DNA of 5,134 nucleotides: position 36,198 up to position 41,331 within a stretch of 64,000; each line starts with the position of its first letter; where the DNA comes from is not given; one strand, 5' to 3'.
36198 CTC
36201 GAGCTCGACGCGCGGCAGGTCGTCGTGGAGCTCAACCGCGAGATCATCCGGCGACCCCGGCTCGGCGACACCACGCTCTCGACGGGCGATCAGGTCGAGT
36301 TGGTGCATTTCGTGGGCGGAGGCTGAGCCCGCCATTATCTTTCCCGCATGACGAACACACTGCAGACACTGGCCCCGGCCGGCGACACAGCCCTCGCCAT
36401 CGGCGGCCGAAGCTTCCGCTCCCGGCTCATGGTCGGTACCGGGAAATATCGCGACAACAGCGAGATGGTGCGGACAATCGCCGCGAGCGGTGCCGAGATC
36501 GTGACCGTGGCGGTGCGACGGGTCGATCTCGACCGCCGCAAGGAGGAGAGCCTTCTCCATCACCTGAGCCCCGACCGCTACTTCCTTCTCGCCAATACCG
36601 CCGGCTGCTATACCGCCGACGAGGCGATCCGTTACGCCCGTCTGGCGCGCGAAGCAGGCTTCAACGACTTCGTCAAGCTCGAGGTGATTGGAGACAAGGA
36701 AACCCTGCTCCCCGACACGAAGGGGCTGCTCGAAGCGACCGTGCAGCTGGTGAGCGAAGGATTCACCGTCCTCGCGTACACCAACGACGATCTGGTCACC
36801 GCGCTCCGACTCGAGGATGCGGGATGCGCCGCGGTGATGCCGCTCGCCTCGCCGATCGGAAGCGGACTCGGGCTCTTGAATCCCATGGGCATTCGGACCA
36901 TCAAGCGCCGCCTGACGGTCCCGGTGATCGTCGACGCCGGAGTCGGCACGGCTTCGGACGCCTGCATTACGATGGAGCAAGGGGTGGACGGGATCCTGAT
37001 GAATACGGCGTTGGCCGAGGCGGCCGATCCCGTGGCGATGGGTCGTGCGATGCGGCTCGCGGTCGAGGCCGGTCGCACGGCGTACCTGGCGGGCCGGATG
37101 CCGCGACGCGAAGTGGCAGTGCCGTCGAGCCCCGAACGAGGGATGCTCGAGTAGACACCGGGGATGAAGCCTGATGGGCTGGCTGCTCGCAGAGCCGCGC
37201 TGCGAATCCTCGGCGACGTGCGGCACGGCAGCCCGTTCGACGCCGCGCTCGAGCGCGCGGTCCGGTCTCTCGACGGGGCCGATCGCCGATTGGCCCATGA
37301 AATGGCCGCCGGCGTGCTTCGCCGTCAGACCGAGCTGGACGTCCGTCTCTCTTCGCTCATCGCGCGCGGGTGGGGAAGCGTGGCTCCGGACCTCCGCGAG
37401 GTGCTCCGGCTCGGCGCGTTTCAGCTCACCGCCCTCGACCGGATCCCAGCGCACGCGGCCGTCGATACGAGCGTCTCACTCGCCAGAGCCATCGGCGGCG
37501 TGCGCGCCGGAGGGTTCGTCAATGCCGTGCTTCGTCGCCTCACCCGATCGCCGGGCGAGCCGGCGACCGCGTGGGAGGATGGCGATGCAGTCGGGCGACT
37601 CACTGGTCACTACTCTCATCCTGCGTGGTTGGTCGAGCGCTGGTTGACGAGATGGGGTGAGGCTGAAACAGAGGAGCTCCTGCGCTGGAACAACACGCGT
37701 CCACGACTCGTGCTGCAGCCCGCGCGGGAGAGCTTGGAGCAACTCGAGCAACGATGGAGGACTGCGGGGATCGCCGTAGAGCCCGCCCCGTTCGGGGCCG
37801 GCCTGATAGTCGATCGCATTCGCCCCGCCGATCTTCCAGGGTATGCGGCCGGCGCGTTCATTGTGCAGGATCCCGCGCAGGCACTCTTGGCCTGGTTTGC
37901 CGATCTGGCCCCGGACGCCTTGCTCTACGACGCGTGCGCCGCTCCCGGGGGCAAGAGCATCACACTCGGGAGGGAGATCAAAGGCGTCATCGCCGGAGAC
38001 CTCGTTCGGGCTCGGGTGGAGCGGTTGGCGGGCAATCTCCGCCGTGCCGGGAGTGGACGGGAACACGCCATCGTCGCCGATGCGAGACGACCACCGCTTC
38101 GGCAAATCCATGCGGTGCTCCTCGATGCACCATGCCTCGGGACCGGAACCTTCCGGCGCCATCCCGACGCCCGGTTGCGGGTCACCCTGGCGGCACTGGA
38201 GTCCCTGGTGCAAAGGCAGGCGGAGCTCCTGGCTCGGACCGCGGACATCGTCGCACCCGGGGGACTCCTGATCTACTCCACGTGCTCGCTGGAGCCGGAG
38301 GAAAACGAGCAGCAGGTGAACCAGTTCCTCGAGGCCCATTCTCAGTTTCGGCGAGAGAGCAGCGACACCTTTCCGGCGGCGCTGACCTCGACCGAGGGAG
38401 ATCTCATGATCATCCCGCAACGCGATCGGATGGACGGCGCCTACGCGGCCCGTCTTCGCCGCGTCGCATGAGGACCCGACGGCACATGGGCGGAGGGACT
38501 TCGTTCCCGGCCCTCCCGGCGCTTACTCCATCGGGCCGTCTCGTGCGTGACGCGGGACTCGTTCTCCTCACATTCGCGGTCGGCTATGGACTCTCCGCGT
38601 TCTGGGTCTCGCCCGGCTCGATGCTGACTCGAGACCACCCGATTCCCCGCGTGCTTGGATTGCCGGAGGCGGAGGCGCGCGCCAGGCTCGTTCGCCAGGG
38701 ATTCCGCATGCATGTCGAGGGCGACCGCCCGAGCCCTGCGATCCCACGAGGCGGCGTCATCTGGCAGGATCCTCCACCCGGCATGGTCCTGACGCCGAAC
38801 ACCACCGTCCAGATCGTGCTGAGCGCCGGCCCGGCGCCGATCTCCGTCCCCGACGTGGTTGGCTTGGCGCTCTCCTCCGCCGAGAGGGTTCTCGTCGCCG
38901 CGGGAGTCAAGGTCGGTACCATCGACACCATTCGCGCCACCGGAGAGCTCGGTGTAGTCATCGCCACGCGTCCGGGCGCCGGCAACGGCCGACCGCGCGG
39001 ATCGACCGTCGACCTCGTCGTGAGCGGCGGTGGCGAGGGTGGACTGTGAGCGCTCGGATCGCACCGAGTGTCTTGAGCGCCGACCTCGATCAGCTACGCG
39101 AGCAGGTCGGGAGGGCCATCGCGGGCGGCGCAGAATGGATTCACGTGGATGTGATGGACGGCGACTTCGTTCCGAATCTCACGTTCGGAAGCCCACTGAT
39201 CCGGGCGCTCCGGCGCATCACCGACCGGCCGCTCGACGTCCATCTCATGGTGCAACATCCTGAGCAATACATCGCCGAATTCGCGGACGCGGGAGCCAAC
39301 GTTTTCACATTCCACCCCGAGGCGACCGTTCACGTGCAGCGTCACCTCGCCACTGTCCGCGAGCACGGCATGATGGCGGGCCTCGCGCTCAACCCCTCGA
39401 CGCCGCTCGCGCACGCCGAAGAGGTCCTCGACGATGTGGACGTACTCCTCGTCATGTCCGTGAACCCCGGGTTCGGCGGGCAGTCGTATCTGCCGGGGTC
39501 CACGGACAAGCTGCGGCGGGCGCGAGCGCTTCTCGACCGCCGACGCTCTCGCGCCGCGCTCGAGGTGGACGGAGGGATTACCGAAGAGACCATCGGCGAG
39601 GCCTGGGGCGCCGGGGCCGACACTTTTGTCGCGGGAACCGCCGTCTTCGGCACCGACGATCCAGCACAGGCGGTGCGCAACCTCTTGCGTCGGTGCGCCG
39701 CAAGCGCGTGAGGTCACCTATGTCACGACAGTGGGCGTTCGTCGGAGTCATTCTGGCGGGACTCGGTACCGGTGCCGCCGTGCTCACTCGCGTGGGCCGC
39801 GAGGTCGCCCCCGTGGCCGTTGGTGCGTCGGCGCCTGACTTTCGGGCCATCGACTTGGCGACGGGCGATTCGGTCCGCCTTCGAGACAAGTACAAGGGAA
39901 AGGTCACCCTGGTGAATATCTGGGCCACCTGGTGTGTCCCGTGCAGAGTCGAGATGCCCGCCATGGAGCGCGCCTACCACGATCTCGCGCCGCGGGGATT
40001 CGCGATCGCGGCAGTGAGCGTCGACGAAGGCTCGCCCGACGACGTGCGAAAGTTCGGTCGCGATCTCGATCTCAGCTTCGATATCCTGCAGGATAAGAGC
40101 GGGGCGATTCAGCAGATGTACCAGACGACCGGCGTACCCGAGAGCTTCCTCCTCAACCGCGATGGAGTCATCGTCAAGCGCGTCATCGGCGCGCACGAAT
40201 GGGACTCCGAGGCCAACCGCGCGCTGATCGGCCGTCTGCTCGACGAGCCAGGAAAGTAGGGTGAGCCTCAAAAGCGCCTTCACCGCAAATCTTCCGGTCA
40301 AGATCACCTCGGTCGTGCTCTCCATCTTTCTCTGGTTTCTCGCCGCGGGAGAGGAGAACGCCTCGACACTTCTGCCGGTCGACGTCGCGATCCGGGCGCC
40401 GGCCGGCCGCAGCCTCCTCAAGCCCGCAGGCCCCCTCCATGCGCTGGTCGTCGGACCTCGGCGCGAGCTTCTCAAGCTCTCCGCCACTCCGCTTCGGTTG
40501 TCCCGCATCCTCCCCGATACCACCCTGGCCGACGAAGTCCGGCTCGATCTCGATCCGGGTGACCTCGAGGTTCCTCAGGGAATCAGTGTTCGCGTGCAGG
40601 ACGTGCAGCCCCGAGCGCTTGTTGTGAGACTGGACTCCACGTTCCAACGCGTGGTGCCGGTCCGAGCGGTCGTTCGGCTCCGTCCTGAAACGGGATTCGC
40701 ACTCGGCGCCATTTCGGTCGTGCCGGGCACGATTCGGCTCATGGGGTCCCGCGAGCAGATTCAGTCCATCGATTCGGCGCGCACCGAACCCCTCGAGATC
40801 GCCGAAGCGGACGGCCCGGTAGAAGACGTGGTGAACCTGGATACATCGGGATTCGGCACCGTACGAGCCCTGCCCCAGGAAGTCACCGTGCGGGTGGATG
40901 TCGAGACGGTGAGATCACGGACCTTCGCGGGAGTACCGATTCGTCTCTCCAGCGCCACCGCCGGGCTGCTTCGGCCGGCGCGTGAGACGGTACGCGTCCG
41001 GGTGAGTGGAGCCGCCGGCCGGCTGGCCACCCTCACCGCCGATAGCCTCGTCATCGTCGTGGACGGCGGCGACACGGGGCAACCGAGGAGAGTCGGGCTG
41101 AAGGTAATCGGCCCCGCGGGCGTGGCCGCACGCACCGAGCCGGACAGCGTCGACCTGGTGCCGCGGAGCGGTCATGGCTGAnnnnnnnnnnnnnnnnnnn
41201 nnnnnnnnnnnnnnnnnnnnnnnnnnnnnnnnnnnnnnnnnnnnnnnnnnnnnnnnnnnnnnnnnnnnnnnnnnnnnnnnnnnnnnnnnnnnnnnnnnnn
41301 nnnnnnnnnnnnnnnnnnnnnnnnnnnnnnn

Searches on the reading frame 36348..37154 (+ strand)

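Call 39: search_protein_families(library=pfam, proteins=[window:36348-37154:+])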
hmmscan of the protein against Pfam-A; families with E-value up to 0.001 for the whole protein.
window:36348-37154:+ (268 aa): 1 family
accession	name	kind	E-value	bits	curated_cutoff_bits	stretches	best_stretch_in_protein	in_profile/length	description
PF05690.20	ThiG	-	1.2e-104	349.4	23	1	18-262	2-247/247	Thiazole biosynthesis protein ThiG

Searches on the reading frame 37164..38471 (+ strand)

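Call 39: search_protein_families(library=pfam, proteins=[window:37164-38471:+])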
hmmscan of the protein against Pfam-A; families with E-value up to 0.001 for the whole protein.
window:37164-38471:+ (435 aa): 3 families
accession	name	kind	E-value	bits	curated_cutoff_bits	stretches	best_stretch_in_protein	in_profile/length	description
PF01189.24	Methyltr_RsmB-F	-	4.6e-39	134.6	27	1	250-432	8-199/199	16S rRNA methyltransferase RsmB/F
PF01029.23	NusB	-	3.4e-24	86.2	23.1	1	7-128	2-133/133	NusB family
PF22458.1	RsmF-B_ferredox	-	2.5e-09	37.6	27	1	152-217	1-68/74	Methyltr_RsmF/B-like, ferredoxin-like domain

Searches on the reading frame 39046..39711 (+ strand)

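Call 39: search_protein_families(library=pfam, proteins=[window:39046-39711:+])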
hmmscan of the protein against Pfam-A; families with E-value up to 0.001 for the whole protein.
window:39046-39711:+ (221 aa): 2 families
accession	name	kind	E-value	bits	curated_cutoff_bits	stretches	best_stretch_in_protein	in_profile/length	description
PF00834.25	Ribul_P_3_epim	-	1.7e-74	250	21.1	1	5-201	2-198/198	Ribulose-phosphate 3 epimerase family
PF00215.30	OMPdecase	-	0.0008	19.8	27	0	79-212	74-220/221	Orotidine 5'-phosphate decarboxylase / HUMPS family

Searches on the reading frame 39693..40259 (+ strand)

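Call 39: search_protein_families(library=pfam, proteins=[window:39693-40259:+])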
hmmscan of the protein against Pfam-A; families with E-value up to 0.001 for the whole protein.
window:39693-40259:+ (188 aa): 5 families
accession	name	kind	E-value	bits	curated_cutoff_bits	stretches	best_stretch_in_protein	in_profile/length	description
PF00578.27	AhpC-TSA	-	2.4e-23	82.8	26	1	43-162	1-123/124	AhpC/TSA family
PF08534.16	Redoxin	-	1.1e-21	77.6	26.6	1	43-177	2-147/148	Redoxin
PF13905.12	Thioredoxin_8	-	7.9e-11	42.6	27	1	69-158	1-92/94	Thioredoxin-like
PF00085.26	Thioredoxin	-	1.2e-05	25.7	23.5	1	70-112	19-60/103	Thioredoxin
PF07015.17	VirC1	-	0.00052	19.9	24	1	44-114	24-95/231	VirC1 protein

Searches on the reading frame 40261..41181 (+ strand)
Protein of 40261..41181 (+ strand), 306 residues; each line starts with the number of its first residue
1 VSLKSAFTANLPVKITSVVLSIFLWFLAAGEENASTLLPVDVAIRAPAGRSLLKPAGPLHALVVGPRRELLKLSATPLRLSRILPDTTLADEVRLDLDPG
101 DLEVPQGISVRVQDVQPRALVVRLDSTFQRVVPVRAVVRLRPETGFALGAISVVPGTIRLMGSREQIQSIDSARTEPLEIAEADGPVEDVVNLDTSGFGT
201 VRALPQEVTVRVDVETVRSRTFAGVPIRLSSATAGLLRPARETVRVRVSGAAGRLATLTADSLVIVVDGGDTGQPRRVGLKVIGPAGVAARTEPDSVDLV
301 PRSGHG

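Call 39: search_protein_families(library=pfam, proteins=[window:40261-41181:+])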
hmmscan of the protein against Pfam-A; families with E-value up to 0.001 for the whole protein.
window:40261-41181:+ (306 aa): 1 family
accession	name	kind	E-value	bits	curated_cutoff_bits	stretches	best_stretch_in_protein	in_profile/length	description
PF07949.17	YbbR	-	2.6e-08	34.5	22.3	1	132-212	1-81/81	YbbR-like protein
